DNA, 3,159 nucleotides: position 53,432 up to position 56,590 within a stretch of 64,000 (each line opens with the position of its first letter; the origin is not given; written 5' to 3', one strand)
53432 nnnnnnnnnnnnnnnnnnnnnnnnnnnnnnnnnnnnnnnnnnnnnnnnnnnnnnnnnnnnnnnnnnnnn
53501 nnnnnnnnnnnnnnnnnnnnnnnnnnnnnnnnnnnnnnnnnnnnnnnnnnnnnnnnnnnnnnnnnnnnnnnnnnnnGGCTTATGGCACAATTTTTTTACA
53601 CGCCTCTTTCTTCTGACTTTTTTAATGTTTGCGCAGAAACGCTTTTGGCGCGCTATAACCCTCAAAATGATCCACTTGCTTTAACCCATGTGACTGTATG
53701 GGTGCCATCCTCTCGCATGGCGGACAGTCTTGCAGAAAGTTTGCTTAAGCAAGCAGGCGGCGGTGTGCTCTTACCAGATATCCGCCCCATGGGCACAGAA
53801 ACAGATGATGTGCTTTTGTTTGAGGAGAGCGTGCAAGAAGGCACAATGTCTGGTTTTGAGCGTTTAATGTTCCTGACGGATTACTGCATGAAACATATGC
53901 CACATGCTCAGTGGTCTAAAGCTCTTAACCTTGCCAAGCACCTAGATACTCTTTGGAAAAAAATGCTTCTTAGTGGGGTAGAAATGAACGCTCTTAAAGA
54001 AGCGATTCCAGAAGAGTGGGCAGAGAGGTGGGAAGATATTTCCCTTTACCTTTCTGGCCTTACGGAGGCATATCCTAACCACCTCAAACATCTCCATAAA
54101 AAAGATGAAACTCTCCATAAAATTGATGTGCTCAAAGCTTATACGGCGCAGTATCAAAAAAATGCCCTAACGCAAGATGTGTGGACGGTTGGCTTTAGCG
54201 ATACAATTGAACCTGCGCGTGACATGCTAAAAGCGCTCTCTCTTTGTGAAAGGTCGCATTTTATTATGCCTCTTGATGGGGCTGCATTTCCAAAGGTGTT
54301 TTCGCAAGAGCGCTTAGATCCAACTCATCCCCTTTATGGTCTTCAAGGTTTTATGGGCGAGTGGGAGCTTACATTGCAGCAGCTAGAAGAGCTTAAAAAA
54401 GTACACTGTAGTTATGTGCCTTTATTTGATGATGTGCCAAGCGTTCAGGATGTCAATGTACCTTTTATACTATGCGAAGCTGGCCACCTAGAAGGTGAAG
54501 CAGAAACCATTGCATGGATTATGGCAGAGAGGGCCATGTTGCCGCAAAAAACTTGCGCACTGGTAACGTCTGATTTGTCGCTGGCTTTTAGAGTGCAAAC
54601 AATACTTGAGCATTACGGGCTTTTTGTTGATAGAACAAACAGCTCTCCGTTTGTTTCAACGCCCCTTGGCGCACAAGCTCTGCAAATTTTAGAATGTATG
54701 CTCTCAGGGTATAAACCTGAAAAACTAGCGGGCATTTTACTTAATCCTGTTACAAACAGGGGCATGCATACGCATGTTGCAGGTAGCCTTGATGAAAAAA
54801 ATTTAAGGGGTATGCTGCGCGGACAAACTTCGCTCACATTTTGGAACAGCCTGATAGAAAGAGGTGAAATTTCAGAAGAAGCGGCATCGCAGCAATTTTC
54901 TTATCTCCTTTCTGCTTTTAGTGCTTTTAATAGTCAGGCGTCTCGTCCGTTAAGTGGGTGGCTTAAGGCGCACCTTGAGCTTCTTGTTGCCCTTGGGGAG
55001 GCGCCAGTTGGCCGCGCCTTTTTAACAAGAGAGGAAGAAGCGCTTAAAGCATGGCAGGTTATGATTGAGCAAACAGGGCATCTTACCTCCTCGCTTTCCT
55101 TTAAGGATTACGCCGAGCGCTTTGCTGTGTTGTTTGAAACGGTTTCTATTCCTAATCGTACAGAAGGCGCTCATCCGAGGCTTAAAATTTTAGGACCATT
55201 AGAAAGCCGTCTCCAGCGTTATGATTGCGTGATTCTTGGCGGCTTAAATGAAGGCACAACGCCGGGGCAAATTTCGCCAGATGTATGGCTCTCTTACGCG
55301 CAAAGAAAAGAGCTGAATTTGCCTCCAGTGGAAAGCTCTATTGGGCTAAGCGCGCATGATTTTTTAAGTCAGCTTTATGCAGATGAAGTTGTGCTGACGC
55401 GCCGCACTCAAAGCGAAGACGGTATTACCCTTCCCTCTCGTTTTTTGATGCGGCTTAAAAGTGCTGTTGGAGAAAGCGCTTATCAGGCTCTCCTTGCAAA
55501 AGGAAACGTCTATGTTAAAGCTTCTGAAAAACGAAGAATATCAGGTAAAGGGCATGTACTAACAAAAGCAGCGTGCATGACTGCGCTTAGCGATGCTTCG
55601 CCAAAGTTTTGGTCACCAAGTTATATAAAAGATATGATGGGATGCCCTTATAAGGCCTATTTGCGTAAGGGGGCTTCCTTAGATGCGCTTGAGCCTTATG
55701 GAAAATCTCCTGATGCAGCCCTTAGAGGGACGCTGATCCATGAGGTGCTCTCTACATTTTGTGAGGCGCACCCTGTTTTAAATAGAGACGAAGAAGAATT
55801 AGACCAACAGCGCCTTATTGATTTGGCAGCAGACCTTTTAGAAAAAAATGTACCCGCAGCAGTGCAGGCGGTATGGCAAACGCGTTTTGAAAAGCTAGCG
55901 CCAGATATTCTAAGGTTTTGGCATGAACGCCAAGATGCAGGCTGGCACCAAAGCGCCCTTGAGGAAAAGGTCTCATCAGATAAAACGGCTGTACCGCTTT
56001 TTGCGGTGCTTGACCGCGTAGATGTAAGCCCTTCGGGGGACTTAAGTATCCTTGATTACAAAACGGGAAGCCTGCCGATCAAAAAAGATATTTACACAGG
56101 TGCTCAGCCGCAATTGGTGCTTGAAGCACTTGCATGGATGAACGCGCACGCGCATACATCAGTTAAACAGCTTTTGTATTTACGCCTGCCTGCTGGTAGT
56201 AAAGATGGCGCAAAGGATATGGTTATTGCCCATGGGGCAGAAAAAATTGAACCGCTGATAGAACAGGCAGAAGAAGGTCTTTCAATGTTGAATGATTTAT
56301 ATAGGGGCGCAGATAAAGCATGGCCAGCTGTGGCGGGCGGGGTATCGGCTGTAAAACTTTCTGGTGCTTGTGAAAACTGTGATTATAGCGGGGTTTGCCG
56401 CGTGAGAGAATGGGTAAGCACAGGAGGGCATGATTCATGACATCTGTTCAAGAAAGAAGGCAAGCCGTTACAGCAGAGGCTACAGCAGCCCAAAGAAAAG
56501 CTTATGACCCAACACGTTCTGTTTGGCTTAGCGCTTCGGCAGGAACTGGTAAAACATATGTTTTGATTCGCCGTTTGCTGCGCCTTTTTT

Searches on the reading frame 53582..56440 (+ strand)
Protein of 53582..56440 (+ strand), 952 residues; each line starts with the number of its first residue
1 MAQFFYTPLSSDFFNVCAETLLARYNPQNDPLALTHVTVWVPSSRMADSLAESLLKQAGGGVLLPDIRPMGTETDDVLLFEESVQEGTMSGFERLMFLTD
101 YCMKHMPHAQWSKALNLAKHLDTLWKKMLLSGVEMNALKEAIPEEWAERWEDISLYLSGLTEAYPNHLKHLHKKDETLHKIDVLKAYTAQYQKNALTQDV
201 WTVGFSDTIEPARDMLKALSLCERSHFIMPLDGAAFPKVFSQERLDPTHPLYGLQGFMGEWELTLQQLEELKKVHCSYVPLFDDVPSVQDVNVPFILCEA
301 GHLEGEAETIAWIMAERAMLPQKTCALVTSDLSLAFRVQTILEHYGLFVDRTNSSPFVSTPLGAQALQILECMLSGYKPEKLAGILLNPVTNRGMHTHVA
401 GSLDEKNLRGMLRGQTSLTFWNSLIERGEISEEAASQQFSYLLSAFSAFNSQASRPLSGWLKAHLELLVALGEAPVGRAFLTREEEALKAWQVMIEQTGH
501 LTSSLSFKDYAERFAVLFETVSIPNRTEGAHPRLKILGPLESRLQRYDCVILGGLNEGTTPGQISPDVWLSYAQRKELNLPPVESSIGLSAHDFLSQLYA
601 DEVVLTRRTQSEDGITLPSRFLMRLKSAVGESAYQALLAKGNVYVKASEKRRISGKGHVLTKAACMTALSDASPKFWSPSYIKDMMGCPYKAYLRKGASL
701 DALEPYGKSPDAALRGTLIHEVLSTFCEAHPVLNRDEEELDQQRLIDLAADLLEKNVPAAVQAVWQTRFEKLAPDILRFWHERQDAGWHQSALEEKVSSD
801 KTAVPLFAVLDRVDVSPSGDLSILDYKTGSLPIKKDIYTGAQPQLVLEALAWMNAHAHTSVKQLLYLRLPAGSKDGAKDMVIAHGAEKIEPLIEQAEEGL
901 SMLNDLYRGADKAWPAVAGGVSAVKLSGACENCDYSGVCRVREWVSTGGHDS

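Call 14: search_protein_families(library=pfam, proteins=[window:53582-56440:+], max_evalue=0.001)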
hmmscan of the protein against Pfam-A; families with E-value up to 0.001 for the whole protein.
window:53582-56440:+ (952 aa): 1 family
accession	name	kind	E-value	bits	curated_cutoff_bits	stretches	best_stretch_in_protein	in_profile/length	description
PF12705.13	PDDEXK_1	-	3.2e-26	93.2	22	1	677-940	2-247/247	PD-(D/E)XK nuclease superfamily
